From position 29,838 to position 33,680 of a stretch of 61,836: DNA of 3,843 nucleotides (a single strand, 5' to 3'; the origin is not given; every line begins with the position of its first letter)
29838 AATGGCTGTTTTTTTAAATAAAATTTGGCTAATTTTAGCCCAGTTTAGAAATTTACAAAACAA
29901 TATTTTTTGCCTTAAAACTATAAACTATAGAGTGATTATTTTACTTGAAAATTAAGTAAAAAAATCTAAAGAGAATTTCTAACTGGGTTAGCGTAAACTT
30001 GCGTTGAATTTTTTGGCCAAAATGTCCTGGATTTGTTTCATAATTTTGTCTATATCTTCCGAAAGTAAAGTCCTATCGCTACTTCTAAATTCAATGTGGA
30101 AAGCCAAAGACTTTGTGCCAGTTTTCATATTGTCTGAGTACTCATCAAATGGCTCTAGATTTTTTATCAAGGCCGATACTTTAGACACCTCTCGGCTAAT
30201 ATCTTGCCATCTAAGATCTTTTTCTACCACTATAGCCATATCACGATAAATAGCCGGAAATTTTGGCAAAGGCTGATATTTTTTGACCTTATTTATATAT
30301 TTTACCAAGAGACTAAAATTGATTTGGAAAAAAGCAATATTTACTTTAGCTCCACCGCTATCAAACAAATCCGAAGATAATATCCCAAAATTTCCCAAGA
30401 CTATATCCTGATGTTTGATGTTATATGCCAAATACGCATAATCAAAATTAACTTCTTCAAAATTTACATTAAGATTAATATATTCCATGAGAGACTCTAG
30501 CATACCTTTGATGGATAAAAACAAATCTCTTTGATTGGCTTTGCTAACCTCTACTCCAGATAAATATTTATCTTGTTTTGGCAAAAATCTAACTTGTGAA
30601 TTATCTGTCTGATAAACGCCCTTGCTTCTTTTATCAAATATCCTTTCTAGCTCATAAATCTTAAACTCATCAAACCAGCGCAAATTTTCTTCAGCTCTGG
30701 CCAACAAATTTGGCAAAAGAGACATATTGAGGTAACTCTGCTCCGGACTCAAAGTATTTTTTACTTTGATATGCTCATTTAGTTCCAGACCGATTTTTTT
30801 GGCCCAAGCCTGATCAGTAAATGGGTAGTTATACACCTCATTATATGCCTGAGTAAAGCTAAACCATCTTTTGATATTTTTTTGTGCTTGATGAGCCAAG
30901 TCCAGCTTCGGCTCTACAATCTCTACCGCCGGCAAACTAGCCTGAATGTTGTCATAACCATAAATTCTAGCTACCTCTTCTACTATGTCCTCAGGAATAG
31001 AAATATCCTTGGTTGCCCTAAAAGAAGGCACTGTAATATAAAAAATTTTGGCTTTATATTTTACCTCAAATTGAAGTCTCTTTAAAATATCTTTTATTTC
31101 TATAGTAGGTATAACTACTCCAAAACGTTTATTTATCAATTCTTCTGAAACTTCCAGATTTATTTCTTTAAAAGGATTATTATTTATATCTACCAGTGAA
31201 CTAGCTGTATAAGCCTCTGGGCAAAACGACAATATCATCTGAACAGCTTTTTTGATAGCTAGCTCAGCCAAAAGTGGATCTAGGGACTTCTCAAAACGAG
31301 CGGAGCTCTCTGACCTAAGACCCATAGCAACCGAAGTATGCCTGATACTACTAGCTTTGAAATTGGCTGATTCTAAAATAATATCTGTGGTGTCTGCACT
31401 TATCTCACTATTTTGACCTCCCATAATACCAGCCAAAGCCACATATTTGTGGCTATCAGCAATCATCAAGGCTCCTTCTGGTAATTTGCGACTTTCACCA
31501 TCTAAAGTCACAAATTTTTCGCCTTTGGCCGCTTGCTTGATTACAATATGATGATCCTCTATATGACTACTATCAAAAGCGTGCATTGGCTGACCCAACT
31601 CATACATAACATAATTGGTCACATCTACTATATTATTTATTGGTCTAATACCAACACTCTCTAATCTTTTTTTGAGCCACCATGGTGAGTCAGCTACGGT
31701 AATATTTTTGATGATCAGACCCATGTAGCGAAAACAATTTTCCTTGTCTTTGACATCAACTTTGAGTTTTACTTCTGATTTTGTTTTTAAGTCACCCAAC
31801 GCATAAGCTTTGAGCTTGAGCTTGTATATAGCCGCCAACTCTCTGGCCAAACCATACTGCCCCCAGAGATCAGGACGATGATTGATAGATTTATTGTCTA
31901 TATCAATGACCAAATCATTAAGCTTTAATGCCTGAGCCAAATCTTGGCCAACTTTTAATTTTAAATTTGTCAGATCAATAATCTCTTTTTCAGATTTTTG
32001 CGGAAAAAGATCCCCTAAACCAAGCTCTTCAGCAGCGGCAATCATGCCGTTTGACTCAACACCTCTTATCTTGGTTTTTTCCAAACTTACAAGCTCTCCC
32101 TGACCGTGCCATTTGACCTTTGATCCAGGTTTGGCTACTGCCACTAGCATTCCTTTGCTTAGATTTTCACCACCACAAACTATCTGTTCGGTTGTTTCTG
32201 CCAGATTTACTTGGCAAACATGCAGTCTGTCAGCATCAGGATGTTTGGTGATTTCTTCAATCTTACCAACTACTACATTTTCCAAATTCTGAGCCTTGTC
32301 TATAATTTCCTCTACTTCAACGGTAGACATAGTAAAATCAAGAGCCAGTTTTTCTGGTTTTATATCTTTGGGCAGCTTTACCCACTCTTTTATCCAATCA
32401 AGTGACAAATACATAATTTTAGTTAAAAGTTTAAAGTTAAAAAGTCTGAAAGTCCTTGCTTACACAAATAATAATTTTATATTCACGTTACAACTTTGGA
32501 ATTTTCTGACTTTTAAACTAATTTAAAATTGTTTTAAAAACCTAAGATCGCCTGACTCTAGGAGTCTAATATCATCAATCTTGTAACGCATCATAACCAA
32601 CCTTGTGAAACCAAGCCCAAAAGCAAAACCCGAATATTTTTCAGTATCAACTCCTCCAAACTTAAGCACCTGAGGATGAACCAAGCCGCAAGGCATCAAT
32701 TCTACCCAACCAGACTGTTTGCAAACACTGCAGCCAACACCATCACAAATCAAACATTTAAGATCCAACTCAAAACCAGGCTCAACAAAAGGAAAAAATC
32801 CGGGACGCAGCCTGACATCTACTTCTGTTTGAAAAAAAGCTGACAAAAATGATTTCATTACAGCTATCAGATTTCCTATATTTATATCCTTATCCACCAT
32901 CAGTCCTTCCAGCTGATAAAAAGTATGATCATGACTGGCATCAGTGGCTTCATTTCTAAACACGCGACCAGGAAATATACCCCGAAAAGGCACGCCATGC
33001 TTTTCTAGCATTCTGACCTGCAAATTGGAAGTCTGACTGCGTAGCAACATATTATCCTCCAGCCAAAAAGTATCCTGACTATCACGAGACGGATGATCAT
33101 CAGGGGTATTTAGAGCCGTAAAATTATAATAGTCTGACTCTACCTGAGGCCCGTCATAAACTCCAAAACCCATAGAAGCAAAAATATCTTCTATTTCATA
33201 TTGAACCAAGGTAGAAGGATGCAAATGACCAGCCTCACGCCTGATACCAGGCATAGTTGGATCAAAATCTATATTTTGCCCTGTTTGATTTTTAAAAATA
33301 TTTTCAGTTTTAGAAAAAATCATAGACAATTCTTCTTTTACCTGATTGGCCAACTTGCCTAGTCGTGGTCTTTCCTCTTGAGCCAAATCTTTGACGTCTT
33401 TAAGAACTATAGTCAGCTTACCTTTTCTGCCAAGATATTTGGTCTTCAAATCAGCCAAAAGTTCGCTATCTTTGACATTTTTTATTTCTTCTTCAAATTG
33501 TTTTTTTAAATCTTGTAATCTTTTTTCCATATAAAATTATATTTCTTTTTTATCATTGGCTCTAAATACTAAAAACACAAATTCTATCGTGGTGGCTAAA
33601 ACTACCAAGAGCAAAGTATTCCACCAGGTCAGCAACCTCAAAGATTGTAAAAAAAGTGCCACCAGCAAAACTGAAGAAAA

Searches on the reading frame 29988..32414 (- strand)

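Call 12: search_protein_families(library=pfam, proteins=[window:29988-32414:-], max_evalue=0.001)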
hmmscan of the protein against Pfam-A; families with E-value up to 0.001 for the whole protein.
window:29988-32414:- (808 aa): 5 families
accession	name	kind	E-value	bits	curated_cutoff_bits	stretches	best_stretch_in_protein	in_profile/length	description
PF03483.22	B3_4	-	5.1e-67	225.2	29.3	1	227-398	2-173/174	B3/4 domain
PF03147.19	FDX-ACB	-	4.7e-23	81.9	31.1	1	717-808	1-94/94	Ferredoxin-fold anticodon binding domain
PF17759.6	tRNA_synthFbeta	-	4.6e-22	79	22.4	1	490-700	1-214/214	Phenylalanyl tRNA synthetase beta chain CLM domain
PF03484.21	B5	-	3.6e-19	69.2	28.6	1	421-487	2-67/67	tRNA synthetase B5 domain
PF01588.26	tRNA_bind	-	3e-16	59.7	27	1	47-143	1-82/96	Putative tRNA binding domain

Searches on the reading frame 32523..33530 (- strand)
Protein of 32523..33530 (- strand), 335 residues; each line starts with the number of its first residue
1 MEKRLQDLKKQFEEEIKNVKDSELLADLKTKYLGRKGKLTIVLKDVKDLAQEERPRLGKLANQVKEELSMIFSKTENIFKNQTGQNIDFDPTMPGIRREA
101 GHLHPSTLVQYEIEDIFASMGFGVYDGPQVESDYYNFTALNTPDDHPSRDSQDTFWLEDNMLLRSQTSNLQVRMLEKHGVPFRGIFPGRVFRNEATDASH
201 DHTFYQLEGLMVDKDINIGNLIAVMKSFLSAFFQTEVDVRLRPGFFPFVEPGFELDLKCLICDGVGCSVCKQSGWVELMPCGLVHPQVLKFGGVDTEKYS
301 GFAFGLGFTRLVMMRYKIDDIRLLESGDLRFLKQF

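Call 12: search_protein_families(library=pfam, proteins=[window:32523-33530:-], max_evalue=0.001)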
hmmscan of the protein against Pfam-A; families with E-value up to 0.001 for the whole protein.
window:32523-33530:- (335 aa): 2 families
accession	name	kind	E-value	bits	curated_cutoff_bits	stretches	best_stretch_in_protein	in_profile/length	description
PF01409.25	tRNA-synt_2d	-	8.1e-88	294.5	19.8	1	89-335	2-246/246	tRNA synthetases class II core domain (F)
PF02912.23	Phe_tRNA-synt_N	-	5e-15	55.7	22.3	1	21-81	2-62/69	Aminoacyl tRNA synthetase class II, N-terminal domain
